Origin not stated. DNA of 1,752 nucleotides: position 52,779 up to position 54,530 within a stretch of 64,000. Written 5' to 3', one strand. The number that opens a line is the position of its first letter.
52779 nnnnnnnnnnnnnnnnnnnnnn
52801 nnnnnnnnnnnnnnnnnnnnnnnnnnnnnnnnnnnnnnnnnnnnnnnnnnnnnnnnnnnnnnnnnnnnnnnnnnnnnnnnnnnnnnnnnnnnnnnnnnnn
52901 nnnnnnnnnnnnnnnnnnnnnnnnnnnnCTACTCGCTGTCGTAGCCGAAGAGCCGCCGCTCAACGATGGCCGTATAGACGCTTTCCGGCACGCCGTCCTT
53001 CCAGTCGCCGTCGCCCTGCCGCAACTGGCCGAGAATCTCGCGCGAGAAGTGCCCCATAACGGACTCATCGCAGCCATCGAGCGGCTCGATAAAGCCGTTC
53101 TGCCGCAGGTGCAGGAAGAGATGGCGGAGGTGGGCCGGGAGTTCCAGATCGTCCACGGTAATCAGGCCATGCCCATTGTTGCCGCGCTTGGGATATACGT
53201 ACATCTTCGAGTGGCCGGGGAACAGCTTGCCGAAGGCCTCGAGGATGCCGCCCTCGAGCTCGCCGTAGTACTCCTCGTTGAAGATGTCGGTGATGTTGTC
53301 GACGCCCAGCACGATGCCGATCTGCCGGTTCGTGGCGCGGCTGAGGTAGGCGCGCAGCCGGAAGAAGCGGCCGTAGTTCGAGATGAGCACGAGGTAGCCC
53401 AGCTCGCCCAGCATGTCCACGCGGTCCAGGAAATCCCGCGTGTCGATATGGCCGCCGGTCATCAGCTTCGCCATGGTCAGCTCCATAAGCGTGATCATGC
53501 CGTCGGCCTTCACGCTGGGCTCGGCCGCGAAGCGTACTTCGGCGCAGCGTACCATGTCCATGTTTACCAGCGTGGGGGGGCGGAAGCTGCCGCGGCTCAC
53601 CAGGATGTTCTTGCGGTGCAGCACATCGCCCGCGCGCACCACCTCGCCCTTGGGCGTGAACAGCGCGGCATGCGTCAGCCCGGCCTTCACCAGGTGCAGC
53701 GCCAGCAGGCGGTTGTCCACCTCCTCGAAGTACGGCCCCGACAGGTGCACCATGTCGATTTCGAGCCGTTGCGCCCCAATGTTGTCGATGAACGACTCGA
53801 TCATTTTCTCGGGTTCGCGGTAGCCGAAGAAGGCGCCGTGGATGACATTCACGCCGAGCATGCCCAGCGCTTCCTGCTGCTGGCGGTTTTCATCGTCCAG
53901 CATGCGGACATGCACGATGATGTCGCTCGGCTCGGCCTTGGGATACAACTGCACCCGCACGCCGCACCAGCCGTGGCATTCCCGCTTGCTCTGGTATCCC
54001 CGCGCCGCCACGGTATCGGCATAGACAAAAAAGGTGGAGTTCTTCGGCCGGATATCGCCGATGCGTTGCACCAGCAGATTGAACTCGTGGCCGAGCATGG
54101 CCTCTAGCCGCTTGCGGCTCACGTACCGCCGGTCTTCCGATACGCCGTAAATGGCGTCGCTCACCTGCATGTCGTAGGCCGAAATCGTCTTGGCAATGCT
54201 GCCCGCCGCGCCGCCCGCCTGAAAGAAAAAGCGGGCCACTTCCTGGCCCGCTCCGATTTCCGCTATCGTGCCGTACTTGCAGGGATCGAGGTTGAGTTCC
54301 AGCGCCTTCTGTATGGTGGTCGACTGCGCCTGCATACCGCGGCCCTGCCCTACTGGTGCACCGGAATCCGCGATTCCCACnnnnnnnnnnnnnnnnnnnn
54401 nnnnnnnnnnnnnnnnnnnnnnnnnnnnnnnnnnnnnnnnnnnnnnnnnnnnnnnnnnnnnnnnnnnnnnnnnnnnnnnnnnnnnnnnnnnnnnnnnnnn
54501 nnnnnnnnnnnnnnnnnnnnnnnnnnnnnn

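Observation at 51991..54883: Three-gene minus-strand operon: P-loop kinase, unknown 468-aa protein, ATP-grasp ligase; a candidate small-molecule or peptide modification pathway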

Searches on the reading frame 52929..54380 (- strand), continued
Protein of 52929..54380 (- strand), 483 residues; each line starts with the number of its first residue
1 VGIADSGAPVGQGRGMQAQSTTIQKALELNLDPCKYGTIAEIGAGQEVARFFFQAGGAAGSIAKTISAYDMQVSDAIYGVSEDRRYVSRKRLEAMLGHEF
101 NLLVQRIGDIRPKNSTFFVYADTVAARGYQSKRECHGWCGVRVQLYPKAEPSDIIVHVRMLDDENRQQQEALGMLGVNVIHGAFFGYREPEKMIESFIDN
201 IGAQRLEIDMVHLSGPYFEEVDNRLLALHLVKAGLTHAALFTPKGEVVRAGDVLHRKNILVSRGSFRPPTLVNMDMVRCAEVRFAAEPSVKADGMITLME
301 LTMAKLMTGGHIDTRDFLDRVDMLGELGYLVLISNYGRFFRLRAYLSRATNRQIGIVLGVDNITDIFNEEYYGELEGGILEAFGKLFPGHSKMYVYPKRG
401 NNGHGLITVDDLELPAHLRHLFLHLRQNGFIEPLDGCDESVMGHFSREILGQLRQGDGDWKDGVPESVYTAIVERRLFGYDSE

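Call 38: list_cluster_members(proteins=[P0091, P0109, P0085, P0078, P0001])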
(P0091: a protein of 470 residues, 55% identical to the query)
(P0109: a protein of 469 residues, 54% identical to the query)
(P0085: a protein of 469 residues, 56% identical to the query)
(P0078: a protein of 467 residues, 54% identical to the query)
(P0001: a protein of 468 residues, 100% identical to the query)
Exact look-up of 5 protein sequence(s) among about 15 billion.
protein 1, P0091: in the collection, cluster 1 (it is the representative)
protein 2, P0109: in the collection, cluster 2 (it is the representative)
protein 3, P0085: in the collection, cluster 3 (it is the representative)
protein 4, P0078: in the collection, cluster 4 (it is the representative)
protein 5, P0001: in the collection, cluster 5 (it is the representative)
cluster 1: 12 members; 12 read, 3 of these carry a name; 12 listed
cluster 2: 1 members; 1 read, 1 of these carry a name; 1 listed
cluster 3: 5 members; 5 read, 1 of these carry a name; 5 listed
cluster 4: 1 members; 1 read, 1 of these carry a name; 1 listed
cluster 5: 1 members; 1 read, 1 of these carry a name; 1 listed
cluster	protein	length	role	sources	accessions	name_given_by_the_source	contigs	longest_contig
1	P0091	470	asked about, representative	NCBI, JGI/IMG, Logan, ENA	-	hypothetical protein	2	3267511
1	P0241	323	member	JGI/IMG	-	hypothetical protein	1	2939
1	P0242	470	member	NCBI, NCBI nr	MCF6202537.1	MAG: hypothetical protein L3J59_02550 [Methylococcaceae bacterium] | hypothetical protein [Methylococcaceae bacterium]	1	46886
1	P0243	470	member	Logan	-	-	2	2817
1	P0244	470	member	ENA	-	-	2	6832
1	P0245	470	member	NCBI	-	-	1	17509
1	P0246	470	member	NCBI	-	-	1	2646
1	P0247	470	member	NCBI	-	-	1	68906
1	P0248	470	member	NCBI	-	-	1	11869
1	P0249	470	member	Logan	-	-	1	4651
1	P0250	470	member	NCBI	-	-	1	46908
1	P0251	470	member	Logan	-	-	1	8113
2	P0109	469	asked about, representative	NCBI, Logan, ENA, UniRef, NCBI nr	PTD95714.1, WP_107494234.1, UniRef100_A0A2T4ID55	nicotinate-nucleotide adenylyltransferase [Pseudothauera lacus] | Nicotinate-nucleotide adenylyltransferase n=1 Tax=Pseudothauera lacus TaxID=2136175 ...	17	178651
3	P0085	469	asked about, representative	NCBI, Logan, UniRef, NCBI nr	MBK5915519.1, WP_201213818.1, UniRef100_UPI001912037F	TonB-dependent receptor [Rhodocyclus purpureus] | TonB-dependent receptor n=1 Tax=Rhodocyclus purpureus TaxID=1067 RepID=UPI001912037F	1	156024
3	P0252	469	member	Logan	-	-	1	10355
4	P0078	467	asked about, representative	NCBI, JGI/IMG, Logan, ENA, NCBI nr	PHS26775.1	MAG: nicotinate-nucleotide adenylyltransferase [Methylophaga sp.]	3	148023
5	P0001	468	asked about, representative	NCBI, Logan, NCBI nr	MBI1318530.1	MAG: TonB-dependent receptor [Candidatus Hydrogenedens sp.] | TonB-dependent receptor [Candidatus Hydrogenedens sp.]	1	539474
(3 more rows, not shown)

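Call 39: search_dna_similar(query=window:52929-54335:-, collection=phages, mode=protein, max_evalue=0.001)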
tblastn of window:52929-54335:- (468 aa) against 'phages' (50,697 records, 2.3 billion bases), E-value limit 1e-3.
No match.

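Call 42: search_protein_families(library=pfam, alignment_id=A2, max_evalue=0.001)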
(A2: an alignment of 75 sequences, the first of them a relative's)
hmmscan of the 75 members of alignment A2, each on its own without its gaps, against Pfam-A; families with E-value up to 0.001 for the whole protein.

A. member 1, L001:225-1064:- (279 aa): 1 family
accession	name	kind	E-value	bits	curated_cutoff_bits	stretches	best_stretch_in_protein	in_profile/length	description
PF01790.23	LGT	-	5.7e-81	271.8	24.9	1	27-270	1-238/240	Prolipoprotein diacylglyceryl transferase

B. families by the number of members that match (of 75 scanned): 98 families (the first 25 are shown)
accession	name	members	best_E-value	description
PF01343.23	Peptidase_S49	12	1.3e-81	Peptidase family S49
PF00574.28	CLP_protease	11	6.7e-09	Clp protease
PF25145.1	NfeD1b_N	8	3.3e-06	NfeD1b, N-terminal domain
PF01972.22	SDH_protease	8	3.2e-05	ClpP-like SDH-type serine proteinase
PF13432.12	TPR_16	3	2.4e-16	Tetratricopeptide repeat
PF07719.23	TPR_2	3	2.4e-12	Tetratricopeptide repeat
PF00515.34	TPR_1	3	3.1e-11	Tetratricopeptide repeat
PF13458.12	Peripla_BP_6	2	3.2e-73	Periplasmic binding protein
PF01094.35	ANF_receptor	2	2.6e-34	Receptor family ligand binding region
PF13433.12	Peripla_BP_5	2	1.4e-24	Periplasmic binding protein domain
PF13428.12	TPR_14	2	2.8e-18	Tetratricopeptide repeat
PF13414.12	TPR_11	2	5.6e-10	TPR repeat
PF00478.31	IMPDH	1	4.8e-166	IMP dehydrogenase / GMP reductase domain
PF00375.23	SDF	1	3.4e-123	Sodium:dicarboxylate symporter family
PF02113.21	Peptidase_S13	1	1.5e-95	D-Ala-D-Ala carboxypeptidase 3 (S13) family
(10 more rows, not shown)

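Call 43: find_encoding_contigs(protein=P0024, flank=4000, max_places=2)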
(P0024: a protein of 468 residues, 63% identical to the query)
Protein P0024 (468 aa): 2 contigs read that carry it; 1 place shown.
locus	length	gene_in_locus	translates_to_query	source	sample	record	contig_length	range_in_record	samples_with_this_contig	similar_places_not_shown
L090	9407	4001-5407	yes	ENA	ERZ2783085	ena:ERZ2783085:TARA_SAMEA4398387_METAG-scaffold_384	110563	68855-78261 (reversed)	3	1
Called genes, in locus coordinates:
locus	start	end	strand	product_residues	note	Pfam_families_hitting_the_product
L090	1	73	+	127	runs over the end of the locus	PF20393:Pro_CA_2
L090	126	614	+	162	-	PF02075:RuvC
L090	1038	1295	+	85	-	PF13711:DUF4160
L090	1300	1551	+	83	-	PF10387:DUF2442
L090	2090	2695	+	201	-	PF01330:RuvA_N, PF14520:HHH_5, PF07499:RuvA_C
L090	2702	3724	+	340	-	PF05496:RuvB_N, PF01078:Mg_chelatase (faint), PF00004:AAA, PF07728:AAA_5 (faint), PF17864:AAA_lid_4, PF05491:WHD_RuvB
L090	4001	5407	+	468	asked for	-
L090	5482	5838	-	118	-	PF01035:DNA_binding_1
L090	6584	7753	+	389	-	PF01408:GFO_IDH_MocA, PF02894:GFO_IDH_MocA_C, PF22725:GFO_IDH_MocA_C3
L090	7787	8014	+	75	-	-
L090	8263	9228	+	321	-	PF01261:AP_endonuc_2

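Call 44: find_encoding_contigs(protein=P0047, flank=4000, max_places=2)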
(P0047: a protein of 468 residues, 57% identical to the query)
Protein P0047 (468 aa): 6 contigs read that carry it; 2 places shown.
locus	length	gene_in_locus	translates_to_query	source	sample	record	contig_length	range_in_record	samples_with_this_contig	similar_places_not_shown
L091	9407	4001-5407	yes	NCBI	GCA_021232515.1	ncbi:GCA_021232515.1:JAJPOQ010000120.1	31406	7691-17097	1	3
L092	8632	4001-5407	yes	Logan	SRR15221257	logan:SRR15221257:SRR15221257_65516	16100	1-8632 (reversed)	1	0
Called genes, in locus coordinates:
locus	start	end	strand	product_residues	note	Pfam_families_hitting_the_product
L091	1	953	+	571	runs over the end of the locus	PF07399:Na_H_antiport_3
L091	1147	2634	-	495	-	PF02463:SMC_N (faint), PF13476:AAA_23 (faint), PF00005:ABC_tran, PF13555:AAA_29 (faint), PF13401:AAA_22 (faint), PF00005:ABC_tran, PF13304:AAA_21 (weak)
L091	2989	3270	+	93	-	PF12796:Ank_2, PF13637:Ank_4 (faint), PF13857:Ank_5 (weak), PF00023:Ank (weak)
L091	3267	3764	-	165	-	PF02075:RuvC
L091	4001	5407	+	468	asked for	-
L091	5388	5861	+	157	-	-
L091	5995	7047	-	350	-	-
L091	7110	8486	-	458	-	PF14821:Thr_synth_N, PF00291:PALP, PF24857:THR4_C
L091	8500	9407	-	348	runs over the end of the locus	PF01408:GFO_IDH_MocA, PF02894:GFO_IDH_MocA_C, PF22725:GFO_IDH_MocA_C3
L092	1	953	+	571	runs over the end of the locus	PF07399:Na_H_antiport_3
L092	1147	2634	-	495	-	PF02463:SMC_N (faint), PF13476:AAA_23 (faint), PF00005:ABC_tran, PF13555:AAA_29 (faint), PF13401:AAA_22 (faint), PF00005:ABC_tran, PF13304:AAA_21 (weak)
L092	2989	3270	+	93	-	PF12796:Ank_2, PF13637:Ank_4 (faint), PF13857:Ank_5 (weak), PF00023:Ank (weak)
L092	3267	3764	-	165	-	PF02075:RuvC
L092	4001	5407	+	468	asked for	-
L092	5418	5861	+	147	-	-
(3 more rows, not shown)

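Call 45: find_encoding_contigs(protein=P0038, flank=4000, max_places=2)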
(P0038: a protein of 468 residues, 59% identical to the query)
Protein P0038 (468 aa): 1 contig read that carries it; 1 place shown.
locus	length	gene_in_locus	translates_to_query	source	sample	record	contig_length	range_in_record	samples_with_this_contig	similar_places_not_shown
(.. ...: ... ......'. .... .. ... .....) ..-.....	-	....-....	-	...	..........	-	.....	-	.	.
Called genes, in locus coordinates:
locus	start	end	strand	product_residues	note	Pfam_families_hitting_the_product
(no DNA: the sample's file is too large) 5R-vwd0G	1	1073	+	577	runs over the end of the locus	PF07399:Na_H_antiport_3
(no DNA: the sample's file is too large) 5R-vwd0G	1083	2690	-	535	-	PF02463:SMC_N (faint), PF00005:ABC_tran, PF13555:AAA_29 (faint), PF13304:AAA_21 (faint), PF13401:AAA_22 (faint), PF00005:ABC_tran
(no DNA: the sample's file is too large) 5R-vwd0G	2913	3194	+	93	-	PF12796:Ank_2, PF13637:Ank_4 (faint), PF13857:Ank_5 (weak), PF00023:Ank (weak)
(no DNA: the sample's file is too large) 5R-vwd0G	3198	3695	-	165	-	PF02075:RuvC, PF07066:DUF3882 (weak)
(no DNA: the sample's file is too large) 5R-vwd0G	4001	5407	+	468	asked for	-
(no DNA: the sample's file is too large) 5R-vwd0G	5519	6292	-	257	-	PF03009:GDPD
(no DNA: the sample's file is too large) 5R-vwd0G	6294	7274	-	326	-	PF08840:BAAT_C (faint)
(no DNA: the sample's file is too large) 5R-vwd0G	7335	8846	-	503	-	PF00370:FGGY_N, PF02782:FGGY_C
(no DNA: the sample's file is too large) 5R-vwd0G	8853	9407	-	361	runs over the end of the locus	-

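Call 68: find_encoding_contigs(protein=P0023, flank=3000, max_places=1)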
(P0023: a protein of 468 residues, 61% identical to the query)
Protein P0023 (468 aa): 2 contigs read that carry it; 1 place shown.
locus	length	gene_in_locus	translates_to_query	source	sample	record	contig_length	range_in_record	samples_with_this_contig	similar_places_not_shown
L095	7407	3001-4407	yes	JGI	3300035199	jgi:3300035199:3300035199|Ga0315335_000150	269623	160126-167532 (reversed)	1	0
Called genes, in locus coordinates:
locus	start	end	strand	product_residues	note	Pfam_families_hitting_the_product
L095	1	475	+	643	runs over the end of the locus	PF28584:GH_cat, PF27250:SSO3021_2nd (weak)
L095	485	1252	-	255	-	PF01596:Methyltransf_3, PF13578:Methyltransf_24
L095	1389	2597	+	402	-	PF04055:Radical_SAM, PF13186:SPASM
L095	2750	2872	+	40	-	-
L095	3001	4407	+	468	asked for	-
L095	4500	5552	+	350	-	PF01408:GFO_IDH_MocA, PF22725:GFO_IDH_MocA_C3, PF02894:GFO_IDH_MocA_C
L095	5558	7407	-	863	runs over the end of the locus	PF16126:DUF4838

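Call 69: find_encoding_contigs(protein=P0015, flank=3000, max_places=1)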
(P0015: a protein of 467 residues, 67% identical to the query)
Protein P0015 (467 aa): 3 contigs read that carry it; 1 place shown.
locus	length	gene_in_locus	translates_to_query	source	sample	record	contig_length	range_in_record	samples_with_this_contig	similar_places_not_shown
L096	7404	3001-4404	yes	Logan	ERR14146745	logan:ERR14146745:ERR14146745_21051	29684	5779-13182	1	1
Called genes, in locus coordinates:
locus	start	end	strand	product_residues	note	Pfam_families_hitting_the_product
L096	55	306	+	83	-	-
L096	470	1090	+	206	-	-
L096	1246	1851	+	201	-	PF00440:TetR_N, PF21993:TetR_C_13_2, PF16925:TetR_C_13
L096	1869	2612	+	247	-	PF05988:DUF899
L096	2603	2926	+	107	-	-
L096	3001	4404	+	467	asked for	-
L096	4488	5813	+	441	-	PF01011:PQQ (faint), PF13360:PQQ_2, PF13570:Beta-prop_ACSF4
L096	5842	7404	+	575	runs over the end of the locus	PF01011:PQQ (faint), PF13360:PQQ_2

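Call 85: search_protein_families(library=pfam, alignment_id=A5, max_evalue=0.001)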
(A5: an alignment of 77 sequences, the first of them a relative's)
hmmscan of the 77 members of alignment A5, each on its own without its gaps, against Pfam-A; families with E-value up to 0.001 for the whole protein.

A. member 1, L002:9447-10457:- (336 aa): 2 families
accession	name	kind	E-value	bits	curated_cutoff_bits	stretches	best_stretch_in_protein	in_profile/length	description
PF00814.31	TsaD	-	8e-99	331.1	24.8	1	24-306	2-264/264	tRNA N6-adenosine threonylcarbamoyltransferase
PF22521.2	HypF_C_2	-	1.7e-08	35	27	1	223-301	158-236/241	Carbamoyltransferase, Kae1-like Domain, second subdomain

B. families by the number of members that match (of 77 scanned): 80 families (the first 25 are shown)
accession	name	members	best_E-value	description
PF01678.24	DAP_epimerase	6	9.2e-57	Diaminopimelate epimerase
PF00563.25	EAL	2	3.2e-70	EAL domain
PF00712.24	DNA_pol3_beta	2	1.7e-45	DNA polymerase III beta subunit, N-terminal domain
PF00990.26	GGDEF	2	2e-40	Diguanylate cyclase, GGDEF domain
PF02767.21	DNA_pol3_beta_2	2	2.8e-40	DNA polymerase III beta subunit, central domain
PF00578.27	AhpC-TSA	2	4.8e-36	AhpC/TSA family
PF02768.20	DNA_pol3_beta_3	2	1.9e-29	DNA polymerase III beta subunit, C-terminal domain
PF08534.16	Redoxin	2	8.1e-25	Redoxin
PF08450.18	SGL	2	9.3e-20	SMP-30/Gluconolactonase/LRE-like region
PF00293.34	NUDIX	2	1e-16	NUDIX domain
PF07719.23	TPR_2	2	1.8e-15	Tetratricopeptide repeat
PF00515.34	TPR_1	2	1.5e-13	Tetratricopeptide repeat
PF13181.12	TPR_8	2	2.1e-12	Tetratricopeptide repeat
PF13174.12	TPR_6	2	4e-10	Tetratricopeptide repeat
PF13432.12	TPR_16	2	4.2e-09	Tetratricopeptide repeat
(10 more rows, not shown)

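Call 86: search_dna_similar(query=window:52929-54335:-, collection=plasmids, mode=protein, max_evalue=0.00001, max_rows=8)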
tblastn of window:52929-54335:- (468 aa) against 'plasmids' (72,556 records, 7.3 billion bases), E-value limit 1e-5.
No match.

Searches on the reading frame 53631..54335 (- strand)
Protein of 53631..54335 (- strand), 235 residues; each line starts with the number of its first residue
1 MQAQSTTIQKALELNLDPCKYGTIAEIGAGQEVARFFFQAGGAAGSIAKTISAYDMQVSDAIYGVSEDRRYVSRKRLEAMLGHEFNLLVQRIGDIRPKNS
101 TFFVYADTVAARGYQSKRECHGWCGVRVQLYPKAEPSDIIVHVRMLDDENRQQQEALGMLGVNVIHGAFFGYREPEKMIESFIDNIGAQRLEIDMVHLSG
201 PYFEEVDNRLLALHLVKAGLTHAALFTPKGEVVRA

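Call 58: predict_structure(alignment_id=A3)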
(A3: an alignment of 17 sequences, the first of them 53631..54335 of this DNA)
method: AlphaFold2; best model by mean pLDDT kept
length: 235 residues; sequences in the alignment: 17
mean_pLDDT: 77.2   pTM: 0.81
mean pLDDT of the five models: 77.2, 70.1, 69.6, 61.3, 52.2
residues with pLDDT >= 90: 33; 70-90: 147; 50-70: 26; < 50: 29
segments of 3 or more residues with pLDDT < 50: 19-29, 42-46, 114-117, 230-235
pLDDT, mean of each block of 10 residues (from residue 1): 73 63 41 74 54 73 81 87 88 77 85 57 90 91 87 88 88 88 86 91 86 83 60 44
secondary structure, 60 per line:
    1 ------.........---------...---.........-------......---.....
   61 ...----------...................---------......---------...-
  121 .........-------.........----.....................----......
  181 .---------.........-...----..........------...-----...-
elements in order: H7-15 E25-27 H31-39 E47-52 H56-63 H74-92 E102-107 E121-129 E137-145 H150-170 H175-181 E191-199 H208-217 E224-226 E232-234
